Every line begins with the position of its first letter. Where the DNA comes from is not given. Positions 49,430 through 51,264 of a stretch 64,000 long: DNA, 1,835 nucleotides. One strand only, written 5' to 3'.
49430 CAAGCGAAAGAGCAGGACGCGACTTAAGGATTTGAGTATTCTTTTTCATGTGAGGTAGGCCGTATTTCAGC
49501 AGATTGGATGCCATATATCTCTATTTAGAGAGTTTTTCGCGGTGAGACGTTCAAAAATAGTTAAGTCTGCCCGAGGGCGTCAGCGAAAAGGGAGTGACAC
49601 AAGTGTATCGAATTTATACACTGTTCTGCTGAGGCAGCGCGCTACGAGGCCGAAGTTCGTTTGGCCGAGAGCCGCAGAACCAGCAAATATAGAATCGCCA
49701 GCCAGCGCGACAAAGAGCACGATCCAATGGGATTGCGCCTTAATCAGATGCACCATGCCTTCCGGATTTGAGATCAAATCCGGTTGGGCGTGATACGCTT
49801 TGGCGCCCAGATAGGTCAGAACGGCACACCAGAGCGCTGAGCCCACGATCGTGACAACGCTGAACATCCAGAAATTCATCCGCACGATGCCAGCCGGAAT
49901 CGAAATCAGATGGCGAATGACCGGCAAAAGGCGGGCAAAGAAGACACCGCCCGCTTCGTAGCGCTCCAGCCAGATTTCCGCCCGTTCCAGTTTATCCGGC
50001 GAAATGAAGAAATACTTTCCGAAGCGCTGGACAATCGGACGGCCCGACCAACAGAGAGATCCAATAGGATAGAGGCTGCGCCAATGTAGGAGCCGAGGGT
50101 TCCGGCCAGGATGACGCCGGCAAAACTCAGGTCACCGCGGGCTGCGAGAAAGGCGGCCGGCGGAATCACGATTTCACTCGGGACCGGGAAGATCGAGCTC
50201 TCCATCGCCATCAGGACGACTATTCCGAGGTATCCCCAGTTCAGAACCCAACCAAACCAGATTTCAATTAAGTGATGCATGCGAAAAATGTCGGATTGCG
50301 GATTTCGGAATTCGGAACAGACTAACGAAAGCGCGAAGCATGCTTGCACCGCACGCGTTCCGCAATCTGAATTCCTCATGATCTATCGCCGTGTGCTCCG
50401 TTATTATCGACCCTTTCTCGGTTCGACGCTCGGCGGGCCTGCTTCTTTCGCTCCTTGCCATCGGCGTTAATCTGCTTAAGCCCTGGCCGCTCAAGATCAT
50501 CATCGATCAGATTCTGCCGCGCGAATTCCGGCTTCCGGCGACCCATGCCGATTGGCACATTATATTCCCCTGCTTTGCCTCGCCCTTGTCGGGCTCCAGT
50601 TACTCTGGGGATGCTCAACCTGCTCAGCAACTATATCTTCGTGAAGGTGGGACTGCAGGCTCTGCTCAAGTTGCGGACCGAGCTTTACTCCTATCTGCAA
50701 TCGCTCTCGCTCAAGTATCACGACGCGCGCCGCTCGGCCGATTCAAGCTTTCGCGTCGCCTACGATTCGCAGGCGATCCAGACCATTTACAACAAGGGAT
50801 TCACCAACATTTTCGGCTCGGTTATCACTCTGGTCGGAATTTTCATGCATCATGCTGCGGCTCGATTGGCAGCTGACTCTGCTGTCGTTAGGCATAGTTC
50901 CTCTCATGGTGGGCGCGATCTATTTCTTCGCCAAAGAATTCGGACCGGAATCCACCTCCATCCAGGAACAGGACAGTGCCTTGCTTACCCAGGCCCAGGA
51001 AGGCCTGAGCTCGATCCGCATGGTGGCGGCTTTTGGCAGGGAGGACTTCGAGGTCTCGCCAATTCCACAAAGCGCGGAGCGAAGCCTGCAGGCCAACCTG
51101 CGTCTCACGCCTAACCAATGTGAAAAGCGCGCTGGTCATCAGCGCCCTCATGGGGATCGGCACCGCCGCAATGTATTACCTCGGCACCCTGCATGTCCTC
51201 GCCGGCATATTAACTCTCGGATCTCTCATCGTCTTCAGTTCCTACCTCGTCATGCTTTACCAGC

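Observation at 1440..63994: Hyper-abundant 8/9-mer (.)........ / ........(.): about 25 exact copies where about 2 are expected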

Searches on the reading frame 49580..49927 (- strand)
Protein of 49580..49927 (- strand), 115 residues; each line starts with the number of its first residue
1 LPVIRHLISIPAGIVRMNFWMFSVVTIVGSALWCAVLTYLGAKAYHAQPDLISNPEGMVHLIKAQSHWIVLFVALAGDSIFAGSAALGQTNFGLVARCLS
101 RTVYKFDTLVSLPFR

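Call 26: search_protein_families(library=pfam, proteins=[window:49580-49927:-], max_evalue=0.01)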
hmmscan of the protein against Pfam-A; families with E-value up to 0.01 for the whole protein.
window:49580-49927:- (115 aa): 1 family
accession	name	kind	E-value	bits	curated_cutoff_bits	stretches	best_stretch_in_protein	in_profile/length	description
PF09335.16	VTT_dom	-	1e-08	36.1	33.9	1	2-42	81-122/123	VTT domain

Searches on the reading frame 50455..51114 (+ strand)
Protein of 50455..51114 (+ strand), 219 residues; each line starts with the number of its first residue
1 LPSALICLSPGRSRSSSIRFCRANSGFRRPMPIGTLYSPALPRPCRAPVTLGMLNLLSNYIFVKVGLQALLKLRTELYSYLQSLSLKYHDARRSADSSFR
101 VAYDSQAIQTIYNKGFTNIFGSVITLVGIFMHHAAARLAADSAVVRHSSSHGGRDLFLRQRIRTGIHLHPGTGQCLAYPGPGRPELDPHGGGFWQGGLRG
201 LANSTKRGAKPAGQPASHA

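Call 57: search_protein_families(library=pfam, proteins=[window:50455-51114:+], max_evalue=0.01)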
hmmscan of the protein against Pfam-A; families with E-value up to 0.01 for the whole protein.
window:50455-51114:+ (219 aa): 1 family
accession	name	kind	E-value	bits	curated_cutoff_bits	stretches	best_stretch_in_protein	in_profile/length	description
PF00664.28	ABC_membrane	-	2.9e-07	30.9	28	1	52-130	55-133/274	ABC transporter transmembrane region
